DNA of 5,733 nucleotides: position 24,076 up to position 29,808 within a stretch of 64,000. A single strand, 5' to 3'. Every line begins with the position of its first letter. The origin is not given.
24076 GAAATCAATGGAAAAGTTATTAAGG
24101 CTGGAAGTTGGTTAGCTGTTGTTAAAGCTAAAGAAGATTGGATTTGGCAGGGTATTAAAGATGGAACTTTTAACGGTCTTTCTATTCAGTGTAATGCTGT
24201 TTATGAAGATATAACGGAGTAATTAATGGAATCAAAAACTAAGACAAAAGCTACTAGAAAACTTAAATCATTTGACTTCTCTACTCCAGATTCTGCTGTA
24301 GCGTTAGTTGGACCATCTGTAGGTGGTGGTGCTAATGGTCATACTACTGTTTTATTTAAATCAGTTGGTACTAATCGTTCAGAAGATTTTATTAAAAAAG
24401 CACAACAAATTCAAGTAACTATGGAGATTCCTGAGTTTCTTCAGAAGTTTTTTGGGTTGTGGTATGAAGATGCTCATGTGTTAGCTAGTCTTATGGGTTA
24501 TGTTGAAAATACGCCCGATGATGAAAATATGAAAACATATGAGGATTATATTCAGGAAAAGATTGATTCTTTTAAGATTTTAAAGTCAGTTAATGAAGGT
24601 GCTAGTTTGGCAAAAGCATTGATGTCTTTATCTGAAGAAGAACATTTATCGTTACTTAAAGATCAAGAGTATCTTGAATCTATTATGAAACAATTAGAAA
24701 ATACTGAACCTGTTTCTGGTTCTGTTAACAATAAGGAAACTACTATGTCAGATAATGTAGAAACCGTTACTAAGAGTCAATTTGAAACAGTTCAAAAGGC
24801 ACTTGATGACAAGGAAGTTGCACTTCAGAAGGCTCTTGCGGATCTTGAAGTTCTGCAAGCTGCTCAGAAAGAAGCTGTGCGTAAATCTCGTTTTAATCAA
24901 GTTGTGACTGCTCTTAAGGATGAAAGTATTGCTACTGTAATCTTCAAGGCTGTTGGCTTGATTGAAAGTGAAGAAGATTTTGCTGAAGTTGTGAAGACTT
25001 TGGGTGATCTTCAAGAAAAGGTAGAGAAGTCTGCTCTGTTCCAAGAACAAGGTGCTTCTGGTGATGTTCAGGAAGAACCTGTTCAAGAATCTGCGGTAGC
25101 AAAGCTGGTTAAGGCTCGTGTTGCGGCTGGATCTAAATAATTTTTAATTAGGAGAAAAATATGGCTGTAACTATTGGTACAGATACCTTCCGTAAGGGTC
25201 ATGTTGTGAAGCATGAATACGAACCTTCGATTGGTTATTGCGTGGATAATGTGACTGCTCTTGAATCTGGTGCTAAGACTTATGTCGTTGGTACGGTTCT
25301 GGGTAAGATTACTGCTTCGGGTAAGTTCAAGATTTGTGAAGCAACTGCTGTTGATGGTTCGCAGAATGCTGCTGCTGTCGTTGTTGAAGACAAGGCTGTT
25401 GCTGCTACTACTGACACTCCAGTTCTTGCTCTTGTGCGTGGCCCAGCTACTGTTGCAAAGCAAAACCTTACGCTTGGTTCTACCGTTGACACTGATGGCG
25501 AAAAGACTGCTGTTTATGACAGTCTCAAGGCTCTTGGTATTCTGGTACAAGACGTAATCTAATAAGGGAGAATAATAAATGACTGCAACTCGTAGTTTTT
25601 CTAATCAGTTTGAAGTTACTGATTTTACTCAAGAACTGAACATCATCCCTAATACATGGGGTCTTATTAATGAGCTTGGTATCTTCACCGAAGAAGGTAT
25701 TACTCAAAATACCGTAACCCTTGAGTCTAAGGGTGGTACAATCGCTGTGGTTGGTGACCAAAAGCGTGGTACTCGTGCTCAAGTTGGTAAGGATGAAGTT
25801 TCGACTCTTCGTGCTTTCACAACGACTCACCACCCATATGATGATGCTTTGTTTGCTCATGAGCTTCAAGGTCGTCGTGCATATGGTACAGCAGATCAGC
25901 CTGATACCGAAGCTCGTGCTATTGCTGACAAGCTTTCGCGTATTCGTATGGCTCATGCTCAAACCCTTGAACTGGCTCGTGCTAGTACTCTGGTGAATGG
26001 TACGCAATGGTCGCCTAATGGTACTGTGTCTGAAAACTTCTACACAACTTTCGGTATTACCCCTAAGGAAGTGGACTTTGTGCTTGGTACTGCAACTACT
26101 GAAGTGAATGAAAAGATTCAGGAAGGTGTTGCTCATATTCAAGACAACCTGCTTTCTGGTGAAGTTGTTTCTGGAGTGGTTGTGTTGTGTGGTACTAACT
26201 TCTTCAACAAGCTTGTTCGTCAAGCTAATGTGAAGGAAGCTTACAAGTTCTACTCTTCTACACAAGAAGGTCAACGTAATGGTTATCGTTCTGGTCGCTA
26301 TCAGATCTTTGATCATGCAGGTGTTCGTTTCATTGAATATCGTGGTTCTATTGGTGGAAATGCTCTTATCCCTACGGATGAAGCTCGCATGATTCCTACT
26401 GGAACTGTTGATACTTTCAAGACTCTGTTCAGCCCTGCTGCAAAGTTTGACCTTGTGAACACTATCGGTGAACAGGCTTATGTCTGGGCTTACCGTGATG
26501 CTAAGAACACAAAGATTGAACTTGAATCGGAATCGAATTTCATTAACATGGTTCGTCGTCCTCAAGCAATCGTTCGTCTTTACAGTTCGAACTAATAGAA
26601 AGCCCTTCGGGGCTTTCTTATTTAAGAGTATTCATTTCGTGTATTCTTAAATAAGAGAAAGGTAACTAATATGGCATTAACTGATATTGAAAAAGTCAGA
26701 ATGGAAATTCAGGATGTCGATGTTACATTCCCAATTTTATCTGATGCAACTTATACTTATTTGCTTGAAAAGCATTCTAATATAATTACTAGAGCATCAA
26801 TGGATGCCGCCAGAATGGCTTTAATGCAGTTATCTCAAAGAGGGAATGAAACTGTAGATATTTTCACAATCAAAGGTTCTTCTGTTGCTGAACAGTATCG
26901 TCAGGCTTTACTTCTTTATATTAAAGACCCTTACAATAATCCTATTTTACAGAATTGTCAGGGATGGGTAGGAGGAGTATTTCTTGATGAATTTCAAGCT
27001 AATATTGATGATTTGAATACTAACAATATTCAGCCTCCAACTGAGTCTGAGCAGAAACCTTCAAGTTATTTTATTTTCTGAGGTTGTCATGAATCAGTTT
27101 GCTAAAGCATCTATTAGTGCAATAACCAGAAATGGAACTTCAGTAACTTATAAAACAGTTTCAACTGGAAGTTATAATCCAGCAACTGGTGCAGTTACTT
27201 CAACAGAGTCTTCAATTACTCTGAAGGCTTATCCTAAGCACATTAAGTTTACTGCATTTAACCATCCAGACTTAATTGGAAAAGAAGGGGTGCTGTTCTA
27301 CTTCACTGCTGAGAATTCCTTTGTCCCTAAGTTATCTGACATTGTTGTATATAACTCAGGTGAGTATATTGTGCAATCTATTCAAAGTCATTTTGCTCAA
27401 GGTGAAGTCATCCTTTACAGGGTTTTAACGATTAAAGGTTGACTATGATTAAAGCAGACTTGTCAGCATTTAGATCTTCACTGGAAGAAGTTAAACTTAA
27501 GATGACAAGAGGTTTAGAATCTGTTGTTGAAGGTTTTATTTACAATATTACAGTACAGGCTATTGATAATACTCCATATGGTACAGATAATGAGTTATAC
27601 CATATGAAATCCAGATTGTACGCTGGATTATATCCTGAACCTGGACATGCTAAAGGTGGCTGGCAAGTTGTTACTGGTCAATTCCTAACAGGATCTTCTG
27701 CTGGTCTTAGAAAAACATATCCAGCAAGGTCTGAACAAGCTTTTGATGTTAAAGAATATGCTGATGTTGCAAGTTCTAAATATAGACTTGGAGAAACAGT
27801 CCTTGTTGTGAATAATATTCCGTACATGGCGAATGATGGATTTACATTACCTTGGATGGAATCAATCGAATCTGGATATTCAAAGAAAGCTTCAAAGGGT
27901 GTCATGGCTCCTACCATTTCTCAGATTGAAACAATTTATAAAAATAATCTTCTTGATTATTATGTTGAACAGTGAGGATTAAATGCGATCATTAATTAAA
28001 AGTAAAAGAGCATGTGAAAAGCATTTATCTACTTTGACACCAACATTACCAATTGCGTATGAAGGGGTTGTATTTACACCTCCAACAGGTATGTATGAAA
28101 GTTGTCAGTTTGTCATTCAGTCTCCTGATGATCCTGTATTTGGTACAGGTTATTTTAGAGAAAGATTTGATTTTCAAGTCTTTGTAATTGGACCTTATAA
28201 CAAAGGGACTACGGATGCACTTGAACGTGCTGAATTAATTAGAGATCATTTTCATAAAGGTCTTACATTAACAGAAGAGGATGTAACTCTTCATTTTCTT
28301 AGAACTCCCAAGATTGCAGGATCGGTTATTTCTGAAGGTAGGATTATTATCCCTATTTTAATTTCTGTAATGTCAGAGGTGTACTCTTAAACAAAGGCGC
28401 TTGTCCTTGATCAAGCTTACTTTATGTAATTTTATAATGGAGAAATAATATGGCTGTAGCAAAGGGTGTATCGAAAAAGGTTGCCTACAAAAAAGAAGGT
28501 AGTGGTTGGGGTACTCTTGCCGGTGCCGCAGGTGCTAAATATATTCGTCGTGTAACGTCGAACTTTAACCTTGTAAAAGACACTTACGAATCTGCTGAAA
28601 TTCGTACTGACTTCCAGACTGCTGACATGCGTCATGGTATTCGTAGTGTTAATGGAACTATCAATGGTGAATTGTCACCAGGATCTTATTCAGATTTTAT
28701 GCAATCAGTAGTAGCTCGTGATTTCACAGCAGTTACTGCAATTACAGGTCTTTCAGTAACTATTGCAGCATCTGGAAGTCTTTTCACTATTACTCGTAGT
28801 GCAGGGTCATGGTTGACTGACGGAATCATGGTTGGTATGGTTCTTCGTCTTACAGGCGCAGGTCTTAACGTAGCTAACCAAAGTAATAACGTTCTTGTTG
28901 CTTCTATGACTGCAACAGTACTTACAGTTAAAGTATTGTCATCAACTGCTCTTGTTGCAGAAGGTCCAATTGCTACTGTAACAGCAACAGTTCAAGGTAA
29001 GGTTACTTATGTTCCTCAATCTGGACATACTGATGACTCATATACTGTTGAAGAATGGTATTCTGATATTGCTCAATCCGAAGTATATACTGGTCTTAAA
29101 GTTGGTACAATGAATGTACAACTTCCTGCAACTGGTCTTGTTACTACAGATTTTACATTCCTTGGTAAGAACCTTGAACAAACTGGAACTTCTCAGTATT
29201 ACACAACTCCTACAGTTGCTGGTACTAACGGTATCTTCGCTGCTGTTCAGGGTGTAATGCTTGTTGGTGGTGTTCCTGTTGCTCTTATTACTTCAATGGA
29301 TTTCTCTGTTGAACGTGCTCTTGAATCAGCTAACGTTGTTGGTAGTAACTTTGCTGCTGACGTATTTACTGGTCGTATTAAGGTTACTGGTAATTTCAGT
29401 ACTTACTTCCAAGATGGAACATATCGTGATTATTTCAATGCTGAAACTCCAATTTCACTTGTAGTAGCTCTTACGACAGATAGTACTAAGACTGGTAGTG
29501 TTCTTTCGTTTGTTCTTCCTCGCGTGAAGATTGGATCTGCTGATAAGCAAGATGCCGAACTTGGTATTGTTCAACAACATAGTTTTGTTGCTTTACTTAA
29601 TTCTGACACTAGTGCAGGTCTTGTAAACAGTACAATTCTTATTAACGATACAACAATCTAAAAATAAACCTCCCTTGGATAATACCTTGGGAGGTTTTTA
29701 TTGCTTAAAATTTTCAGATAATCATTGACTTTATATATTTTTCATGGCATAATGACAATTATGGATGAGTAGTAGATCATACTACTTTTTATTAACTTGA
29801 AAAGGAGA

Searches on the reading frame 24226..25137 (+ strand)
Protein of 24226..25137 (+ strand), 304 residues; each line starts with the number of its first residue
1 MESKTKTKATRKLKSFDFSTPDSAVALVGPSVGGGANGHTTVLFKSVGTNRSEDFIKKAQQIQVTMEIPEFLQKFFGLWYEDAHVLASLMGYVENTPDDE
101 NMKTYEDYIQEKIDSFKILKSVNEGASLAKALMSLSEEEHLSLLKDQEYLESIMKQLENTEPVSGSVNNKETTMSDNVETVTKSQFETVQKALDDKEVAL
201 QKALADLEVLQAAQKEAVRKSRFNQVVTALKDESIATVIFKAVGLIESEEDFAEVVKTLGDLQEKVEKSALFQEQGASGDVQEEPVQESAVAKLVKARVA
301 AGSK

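Call 7: search_protein_families(library=pfam, proteins=[window:24226-25137:+], max_evalue=0.01)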
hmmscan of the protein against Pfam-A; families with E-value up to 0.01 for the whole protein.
window:24226-25137:+ (304 aa): 0 families

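Call 11: search_protein_families(library=phrogs, proteins=[window:24226-25137:+], max_evalue=0.01)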
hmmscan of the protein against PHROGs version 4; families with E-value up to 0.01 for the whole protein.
window:24226-25137:+ (304 aa): 1 family
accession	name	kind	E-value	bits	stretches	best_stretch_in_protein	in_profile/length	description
phrog_4103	-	unknown function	1.1e-54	187.4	1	6-300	2-302/304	-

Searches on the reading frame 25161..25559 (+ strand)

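Call 11: search_protein_families(library=phrogs, proteins=[window:25161-25559:+], max_evalue=0.01)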
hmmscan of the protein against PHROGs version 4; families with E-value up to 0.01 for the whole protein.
window:25161-25559:+ (133 aa): 2 families
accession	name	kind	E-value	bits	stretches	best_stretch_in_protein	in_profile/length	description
phrog_49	-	head and packaging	6.2e-15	56.4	1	1-132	3-139/147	head decoration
phrog_3583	-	head and packaging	2.4e-08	34.5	1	29-114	40-124/155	head decoration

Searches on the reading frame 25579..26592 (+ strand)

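Call 7: search_protein_families(library=pfam, proteins=[window:25579-26592:+], max_evalue=0.01)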
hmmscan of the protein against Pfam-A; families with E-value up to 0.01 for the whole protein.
window:25579-26592:+ (338 aa): 1 family
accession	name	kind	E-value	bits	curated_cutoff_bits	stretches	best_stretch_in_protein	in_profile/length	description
PF03864.22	Phage_cap_E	-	4e-66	223.7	22.9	1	13-334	2-327/329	Phage major capsid protein E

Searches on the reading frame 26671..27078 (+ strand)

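Call 12: search_protein_families(library=phrogs, proteins=[window:26671-27078:+], max_evalue=0.01)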
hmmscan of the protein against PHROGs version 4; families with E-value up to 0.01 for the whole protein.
window:26671-27078:+ (136 aa): 1 family
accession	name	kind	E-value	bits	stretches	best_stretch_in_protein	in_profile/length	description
phrog_1732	-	unknown function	1.8e-17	65.2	1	2-125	8-128/152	-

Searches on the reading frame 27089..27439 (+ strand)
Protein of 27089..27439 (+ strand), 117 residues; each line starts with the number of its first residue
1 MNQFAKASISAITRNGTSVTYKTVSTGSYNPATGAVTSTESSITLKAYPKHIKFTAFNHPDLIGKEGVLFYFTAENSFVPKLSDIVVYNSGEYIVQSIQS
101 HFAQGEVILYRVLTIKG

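Call 12: search_protein_families(library=phrogs, proteins=[window:27089-27439:+], max_evalue=0.01)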
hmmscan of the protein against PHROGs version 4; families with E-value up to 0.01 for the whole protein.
window:27089-27439:+ (117 aa): 1 family
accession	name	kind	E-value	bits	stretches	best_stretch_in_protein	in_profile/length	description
phrog_161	-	connector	6.8e-09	37.1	1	6-112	9-115/120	head closure Hc1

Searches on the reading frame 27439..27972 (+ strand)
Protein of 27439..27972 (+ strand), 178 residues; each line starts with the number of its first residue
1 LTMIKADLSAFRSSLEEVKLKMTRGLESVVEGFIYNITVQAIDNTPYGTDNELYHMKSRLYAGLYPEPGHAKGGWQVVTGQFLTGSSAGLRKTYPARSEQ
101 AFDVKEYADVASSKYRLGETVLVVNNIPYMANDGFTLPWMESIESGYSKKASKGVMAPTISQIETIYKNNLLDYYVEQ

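Call 12: search_protein_families(library=phrogs, proteins=[window:27439-27972:+], max_evalue=0.01)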
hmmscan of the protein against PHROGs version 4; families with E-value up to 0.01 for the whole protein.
window:27439-27972:+ (178 aa): 1 family
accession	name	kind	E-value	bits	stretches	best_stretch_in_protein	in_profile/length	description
phrog_169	-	connector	1.3e-07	32.8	1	2-171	121-256/275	tail completion or Neck1 protein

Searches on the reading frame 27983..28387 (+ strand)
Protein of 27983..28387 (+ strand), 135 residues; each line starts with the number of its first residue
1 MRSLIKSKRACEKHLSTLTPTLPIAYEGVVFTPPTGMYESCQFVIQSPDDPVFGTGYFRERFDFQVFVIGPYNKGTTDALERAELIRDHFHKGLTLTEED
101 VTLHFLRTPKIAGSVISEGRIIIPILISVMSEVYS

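Call 12: search_protein_families(library=phrogs, proteins=[window:27983-28387:+], max_evalue=0.01)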
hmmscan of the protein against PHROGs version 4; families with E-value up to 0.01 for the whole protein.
window:27983-28387:+ (135 aa): 1 family
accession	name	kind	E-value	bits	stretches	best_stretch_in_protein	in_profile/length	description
phrog_179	-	connector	1.1e-11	45.5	1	8-129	22-146/162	tail terminator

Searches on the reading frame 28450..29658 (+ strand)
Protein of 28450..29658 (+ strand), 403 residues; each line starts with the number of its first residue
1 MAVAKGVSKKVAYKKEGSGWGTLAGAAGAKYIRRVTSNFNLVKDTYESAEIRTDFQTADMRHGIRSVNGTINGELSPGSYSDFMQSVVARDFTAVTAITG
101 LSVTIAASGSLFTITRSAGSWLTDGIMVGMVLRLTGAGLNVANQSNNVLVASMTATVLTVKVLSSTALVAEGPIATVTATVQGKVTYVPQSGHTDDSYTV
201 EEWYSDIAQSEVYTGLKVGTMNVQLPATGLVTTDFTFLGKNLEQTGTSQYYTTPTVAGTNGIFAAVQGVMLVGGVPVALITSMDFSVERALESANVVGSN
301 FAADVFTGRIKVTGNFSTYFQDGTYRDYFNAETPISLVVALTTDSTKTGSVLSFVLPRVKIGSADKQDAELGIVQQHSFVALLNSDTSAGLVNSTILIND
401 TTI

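Call 12: search_protein_families(library=phrogs, proteins=[window:28450-29658:+], max_evalue=0.01)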
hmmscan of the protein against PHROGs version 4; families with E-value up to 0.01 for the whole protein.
window:28450-29658:+ (403 aa): 1 family
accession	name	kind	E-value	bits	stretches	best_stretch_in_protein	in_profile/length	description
phrog_290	-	tail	2.6e-55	189.4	1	1-400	11-332/411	minor tail protein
